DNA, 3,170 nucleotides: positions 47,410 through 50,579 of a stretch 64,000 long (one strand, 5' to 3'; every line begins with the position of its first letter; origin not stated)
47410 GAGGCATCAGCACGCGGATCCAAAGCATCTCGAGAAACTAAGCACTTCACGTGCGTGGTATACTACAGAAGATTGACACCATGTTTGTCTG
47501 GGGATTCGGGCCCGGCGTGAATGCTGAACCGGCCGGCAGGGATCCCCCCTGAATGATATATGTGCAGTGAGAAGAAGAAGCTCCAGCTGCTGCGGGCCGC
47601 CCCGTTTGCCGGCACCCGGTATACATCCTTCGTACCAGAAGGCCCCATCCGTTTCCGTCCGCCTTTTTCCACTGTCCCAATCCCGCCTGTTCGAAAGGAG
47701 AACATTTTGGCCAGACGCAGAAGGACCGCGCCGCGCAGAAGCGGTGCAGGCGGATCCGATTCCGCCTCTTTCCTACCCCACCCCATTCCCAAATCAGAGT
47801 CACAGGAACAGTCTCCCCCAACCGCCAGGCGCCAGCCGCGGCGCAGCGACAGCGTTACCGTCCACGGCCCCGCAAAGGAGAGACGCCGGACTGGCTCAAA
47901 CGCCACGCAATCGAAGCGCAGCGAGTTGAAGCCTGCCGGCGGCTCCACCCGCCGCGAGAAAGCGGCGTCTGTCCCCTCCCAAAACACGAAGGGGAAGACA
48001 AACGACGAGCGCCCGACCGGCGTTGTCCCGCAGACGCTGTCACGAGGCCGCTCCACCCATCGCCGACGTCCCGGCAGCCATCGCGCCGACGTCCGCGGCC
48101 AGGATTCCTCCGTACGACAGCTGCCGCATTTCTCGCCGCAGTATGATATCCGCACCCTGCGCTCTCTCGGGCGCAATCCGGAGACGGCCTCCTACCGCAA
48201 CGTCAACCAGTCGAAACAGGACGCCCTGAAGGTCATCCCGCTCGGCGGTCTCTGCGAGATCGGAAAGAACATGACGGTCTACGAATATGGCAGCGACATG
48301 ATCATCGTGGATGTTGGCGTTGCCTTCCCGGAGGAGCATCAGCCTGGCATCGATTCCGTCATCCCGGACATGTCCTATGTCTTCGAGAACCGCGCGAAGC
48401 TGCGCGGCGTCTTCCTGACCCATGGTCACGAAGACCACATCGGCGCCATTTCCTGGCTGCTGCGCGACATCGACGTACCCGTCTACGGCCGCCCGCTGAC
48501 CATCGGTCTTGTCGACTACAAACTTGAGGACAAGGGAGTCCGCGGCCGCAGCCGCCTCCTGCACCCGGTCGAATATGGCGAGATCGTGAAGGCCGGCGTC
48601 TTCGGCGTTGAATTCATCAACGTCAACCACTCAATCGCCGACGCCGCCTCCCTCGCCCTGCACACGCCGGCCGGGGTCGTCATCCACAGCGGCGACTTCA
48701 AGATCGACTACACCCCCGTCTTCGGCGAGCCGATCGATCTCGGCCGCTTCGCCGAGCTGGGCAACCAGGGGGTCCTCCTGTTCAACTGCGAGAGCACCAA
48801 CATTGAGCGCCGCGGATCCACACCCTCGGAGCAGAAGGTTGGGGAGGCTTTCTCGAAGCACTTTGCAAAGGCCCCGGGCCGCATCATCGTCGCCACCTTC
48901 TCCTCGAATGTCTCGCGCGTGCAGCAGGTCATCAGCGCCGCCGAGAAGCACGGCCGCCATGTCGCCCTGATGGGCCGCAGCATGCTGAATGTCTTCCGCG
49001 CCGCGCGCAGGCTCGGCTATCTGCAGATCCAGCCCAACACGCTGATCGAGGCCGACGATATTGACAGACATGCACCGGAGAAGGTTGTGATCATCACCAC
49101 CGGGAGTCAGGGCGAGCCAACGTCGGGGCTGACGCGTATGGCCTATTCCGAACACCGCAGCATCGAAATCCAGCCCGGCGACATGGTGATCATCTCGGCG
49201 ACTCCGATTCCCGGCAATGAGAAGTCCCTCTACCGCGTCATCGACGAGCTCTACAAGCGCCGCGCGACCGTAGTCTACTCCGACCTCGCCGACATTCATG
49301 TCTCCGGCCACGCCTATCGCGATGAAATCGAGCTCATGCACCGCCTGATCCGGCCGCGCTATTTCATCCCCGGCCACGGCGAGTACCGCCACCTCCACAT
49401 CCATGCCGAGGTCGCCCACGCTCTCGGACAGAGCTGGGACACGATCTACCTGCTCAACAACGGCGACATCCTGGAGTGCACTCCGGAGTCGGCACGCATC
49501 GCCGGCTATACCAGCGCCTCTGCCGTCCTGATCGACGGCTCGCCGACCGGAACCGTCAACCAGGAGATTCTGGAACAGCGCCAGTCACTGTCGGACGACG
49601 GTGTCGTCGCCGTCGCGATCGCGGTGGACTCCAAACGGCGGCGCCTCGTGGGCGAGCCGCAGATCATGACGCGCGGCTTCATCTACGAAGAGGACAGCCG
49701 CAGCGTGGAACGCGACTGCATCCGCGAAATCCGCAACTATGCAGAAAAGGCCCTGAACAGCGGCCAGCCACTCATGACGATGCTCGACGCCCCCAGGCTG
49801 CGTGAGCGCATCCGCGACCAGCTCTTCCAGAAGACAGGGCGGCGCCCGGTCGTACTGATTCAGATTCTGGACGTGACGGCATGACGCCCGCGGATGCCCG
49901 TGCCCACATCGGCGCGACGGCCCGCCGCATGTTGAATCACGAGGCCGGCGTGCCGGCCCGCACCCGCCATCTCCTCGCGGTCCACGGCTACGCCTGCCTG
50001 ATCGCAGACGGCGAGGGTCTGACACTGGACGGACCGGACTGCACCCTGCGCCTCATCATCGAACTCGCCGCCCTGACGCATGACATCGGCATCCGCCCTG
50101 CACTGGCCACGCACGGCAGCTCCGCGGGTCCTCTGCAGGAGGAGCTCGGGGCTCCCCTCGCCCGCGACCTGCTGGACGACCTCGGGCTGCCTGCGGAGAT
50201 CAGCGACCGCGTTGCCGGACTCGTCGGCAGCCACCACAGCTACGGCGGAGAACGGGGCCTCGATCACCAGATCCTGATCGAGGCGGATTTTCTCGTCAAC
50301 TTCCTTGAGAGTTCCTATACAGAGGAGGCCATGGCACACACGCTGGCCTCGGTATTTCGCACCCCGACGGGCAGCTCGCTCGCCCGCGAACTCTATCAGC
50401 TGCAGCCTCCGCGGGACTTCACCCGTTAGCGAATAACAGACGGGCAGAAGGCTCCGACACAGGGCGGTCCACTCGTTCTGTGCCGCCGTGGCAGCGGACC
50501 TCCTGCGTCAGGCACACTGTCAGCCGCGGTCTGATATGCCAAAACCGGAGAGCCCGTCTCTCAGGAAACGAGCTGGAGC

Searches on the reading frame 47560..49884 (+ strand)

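Call 55: search_protein_families(library=pfam, proteins=[window:47560-49884:+], max_evalue=0.001)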
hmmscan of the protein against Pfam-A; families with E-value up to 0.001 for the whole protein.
window:47560-49884:+ (774 aa): 5 families
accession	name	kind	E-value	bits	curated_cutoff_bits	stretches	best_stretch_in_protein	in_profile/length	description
PF22505.1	RNase_J_b_CASP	-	1.1e-49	167.9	27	1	440-564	2-126/126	Ribonuclease J, beta-CASP domain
PF17770.6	RNase_J_C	-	1.3e-16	61.9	23.8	1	670-772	1-102/102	Ribonuclease J C-terminal domain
PF07521.17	RMMBL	-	7.3e-10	39.1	21.6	1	576-628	8-60/63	Zn-dependent metallo-hydrolase RNA specificity domain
PF00753.33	Lactamase_B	-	8.2e-09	36.1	22.7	1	237-380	7-150/196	Metallo-beta-lactamase superfamily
PF12706.13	Lactamase_B_2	-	1.6e-06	28.3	27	1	279-381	29-144/200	Beta-lactamase superfamily domain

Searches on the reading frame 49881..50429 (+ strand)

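Call 55: search_protein_families(library=pfam, proteins=[window:49881-50429:+], max_evalue=0.001)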
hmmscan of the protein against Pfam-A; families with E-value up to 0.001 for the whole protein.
window:49881-50429:+ (182 aa): 1 family
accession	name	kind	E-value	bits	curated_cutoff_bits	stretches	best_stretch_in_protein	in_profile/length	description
PF01966.28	HD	-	0.00033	21.4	22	1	29-124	3-99/116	HD domain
